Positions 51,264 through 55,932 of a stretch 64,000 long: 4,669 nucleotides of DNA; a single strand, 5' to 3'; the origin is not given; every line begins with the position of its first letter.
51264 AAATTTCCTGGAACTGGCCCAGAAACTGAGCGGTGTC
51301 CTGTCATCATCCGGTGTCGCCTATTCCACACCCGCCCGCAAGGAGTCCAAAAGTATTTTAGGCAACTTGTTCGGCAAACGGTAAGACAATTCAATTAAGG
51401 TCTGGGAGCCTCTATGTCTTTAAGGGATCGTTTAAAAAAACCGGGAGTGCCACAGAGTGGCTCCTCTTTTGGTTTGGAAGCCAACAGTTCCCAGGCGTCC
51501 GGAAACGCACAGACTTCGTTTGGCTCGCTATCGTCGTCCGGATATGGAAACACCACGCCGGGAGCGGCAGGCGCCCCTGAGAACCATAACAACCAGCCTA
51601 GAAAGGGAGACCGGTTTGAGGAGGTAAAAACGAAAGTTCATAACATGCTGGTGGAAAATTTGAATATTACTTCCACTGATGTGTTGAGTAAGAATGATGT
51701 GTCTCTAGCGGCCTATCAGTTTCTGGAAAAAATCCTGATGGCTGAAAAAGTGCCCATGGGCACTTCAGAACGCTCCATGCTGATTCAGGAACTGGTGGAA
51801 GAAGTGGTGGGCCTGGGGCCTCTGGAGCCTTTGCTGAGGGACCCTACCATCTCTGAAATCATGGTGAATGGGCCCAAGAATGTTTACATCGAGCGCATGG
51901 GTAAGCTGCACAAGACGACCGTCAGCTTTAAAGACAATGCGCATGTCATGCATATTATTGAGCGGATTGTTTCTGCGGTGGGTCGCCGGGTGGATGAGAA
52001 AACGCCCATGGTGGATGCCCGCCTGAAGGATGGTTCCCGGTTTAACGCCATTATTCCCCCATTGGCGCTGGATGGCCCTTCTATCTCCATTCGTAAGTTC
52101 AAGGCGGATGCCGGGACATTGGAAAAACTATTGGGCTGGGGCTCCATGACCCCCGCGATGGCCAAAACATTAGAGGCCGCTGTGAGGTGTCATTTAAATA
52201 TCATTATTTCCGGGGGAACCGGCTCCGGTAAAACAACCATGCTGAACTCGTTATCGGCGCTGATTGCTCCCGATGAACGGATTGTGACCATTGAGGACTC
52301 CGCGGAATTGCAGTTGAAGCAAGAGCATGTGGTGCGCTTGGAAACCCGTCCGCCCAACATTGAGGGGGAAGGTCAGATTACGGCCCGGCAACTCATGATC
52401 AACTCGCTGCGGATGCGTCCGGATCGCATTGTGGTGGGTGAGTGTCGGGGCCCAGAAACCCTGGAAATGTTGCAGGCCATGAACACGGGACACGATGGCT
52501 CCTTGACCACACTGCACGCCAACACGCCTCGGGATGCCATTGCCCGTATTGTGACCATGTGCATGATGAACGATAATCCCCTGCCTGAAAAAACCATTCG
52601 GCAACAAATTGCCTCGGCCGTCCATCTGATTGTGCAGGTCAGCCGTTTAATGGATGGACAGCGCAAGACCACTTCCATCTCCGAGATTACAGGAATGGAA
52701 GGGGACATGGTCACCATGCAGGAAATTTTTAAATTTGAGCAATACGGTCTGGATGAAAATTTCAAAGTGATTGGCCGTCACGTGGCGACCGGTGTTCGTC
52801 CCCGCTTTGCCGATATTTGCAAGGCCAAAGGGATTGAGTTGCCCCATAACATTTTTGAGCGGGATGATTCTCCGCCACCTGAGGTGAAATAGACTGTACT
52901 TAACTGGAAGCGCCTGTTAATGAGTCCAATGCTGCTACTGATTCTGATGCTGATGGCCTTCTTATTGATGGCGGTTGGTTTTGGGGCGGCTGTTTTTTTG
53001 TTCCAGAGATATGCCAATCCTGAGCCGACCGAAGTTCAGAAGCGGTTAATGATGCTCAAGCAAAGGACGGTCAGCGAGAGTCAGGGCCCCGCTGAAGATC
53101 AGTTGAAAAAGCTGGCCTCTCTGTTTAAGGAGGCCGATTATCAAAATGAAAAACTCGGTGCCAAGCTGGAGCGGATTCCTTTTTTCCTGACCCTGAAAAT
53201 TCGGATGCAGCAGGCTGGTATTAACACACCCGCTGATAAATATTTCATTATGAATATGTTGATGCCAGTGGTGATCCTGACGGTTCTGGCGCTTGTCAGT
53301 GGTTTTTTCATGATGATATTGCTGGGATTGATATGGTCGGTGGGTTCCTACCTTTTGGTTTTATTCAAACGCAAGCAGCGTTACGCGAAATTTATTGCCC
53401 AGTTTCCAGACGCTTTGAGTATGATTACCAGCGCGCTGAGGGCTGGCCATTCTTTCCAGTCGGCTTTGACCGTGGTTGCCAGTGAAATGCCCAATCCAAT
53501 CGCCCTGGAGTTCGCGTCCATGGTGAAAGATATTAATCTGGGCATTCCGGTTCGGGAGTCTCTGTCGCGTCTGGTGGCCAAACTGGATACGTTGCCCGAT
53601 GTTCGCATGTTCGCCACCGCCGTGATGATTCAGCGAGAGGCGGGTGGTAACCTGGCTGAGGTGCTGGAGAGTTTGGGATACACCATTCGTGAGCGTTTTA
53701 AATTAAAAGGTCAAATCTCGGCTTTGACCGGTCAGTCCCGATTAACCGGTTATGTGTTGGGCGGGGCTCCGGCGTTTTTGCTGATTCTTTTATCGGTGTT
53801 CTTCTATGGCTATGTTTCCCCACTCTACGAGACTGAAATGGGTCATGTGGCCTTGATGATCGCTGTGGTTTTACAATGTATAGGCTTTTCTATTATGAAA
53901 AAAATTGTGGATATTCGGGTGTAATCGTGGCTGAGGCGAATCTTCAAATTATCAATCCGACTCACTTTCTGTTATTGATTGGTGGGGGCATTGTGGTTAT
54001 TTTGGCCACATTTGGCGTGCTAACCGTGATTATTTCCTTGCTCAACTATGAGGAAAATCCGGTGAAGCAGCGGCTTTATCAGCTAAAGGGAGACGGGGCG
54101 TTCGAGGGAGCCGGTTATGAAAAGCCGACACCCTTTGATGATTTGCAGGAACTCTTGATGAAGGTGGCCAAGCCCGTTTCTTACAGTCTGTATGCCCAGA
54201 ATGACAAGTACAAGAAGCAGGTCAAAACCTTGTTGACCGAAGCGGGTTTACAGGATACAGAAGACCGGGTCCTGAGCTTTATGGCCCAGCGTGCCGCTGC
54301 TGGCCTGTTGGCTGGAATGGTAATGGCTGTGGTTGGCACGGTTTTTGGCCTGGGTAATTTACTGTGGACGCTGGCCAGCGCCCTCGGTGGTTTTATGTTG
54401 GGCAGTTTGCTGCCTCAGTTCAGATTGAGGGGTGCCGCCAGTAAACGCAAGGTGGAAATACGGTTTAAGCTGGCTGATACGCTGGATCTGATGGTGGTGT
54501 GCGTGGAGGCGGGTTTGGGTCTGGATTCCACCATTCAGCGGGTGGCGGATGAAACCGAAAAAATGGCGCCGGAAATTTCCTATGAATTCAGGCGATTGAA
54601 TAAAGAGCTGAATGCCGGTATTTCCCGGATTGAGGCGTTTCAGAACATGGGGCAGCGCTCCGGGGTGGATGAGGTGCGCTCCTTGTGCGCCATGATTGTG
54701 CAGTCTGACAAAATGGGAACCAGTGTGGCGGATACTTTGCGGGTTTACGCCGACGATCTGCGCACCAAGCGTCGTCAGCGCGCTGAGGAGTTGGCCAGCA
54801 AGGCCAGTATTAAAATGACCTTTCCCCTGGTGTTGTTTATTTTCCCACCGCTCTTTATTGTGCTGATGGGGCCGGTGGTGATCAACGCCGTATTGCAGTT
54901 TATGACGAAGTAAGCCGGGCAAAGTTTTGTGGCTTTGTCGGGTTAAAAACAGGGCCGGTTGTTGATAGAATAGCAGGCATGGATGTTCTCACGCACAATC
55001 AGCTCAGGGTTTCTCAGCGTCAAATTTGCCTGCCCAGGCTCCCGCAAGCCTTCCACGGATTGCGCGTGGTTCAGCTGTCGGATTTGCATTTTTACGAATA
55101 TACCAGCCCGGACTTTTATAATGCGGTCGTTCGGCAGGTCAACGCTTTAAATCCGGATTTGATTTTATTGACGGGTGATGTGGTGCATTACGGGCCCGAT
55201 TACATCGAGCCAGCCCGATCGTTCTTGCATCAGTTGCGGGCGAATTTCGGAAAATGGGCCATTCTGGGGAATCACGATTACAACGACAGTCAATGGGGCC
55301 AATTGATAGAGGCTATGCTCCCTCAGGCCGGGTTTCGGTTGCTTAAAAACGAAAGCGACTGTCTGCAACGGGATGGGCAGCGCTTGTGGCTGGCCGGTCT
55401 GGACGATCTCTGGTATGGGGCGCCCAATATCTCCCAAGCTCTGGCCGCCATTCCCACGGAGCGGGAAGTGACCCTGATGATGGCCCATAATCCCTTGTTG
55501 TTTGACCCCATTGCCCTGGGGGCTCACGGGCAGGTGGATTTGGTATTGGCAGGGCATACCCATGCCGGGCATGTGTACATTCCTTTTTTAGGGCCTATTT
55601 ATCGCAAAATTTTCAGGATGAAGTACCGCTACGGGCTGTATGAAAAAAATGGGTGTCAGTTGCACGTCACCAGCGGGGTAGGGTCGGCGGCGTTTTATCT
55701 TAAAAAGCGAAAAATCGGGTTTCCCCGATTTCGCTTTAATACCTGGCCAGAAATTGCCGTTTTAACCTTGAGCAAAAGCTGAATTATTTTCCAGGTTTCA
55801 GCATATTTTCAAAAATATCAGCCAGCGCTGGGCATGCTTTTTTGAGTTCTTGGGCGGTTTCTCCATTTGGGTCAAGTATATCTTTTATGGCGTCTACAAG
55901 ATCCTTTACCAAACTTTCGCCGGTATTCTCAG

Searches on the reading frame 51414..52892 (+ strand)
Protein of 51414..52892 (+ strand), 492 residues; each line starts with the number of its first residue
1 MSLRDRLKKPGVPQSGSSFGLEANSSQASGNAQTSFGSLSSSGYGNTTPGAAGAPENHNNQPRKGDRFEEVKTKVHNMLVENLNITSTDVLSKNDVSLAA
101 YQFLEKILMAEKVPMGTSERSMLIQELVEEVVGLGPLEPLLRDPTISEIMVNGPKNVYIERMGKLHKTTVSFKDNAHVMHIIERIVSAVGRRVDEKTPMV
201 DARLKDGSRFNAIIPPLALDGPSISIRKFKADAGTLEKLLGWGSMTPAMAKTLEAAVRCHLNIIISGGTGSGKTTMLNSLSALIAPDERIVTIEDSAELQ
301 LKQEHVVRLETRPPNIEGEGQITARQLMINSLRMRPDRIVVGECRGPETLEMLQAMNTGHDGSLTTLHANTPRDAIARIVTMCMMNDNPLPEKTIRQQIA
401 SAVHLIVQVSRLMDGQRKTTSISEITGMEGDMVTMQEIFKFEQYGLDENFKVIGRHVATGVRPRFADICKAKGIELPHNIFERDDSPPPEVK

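Call 70: search_protein_families(library=pfam, proteins=[window:51414-52892:+], max_evalue=0.00001)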
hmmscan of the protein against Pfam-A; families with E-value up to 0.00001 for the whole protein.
window:51414-52892:+ (492 aa): 1 family
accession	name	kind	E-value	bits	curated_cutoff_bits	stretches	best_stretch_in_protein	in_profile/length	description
PF00437.27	T2SSE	-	2.1e-66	224.5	24.9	1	133-418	4-286/370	Type II/IV secretion system protein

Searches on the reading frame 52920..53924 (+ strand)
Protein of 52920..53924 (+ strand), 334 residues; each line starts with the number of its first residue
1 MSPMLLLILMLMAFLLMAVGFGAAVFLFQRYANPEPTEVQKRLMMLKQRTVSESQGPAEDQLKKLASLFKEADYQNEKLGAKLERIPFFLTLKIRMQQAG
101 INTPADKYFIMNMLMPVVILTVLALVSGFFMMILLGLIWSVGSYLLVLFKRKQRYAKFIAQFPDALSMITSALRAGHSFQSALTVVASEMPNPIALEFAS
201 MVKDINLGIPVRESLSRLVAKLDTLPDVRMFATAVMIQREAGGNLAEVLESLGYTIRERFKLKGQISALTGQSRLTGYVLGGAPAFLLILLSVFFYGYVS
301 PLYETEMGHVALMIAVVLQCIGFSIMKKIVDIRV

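Call 70: search_protein_families(library=pfam, proteins=[window:52920-53924:+], max_evalue=0.00001)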
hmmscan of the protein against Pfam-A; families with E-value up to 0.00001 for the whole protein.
window:52920-53924:+ (334 aa): 1 family
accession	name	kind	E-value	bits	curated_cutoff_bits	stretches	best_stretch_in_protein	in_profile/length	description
PF00482.28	T2SSF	-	1.5e-16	60.9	25.2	1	167-291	3-123/125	Type II secretion system (T2SS), protein F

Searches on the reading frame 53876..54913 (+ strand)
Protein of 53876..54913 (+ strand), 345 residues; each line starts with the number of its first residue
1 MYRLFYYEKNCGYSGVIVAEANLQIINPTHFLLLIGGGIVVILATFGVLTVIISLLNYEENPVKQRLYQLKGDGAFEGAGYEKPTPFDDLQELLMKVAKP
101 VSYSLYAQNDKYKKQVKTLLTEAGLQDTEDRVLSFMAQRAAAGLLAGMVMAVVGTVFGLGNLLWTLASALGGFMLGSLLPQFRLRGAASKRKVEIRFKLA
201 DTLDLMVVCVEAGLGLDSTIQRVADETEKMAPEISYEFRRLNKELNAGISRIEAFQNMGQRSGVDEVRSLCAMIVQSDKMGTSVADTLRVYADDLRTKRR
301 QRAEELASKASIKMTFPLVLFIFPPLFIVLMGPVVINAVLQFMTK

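Call 70: search_protein_families(library=pfam, proteins=[window:53876-54913:+], max_evalue=0.00001)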
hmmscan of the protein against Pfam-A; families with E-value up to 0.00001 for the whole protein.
window:53876-54913:+ (345 aa): 1 family
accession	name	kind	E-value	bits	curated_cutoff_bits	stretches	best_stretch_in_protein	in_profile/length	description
PF00482.28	T2SSF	-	8.4e-23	81.1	25.2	1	203-331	2-124/125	Type II secretion system (T2SS), protein F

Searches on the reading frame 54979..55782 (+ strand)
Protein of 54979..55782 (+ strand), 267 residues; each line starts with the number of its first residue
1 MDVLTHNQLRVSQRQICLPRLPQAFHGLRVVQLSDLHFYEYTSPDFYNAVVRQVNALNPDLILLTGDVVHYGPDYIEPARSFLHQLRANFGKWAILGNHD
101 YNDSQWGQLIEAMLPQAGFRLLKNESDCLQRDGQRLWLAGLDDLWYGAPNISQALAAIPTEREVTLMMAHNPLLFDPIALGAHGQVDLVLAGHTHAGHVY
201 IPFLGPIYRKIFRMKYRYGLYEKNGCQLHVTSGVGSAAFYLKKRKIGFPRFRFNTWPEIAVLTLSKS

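Call 70: search_protein_families(library=pfam, proteins=[window:54979-55782:+], max_evalue=0.00001)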
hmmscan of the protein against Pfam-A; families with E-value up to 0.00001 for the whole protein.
window:54979-55782:+ (267 aa): 2 families
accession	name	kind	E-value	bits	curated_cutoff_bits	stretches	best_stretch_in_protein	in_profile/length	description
PF00149.33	Metallophos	-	8e-15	56.2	21.5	1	28-196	1-190/191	Calcineurin-like phosphoesterase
PF12850.12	Metallophos_2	-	2.2e-06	28.2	27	0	29-196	2-118/154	Calcineurin-like phosphoesterase superfamily domain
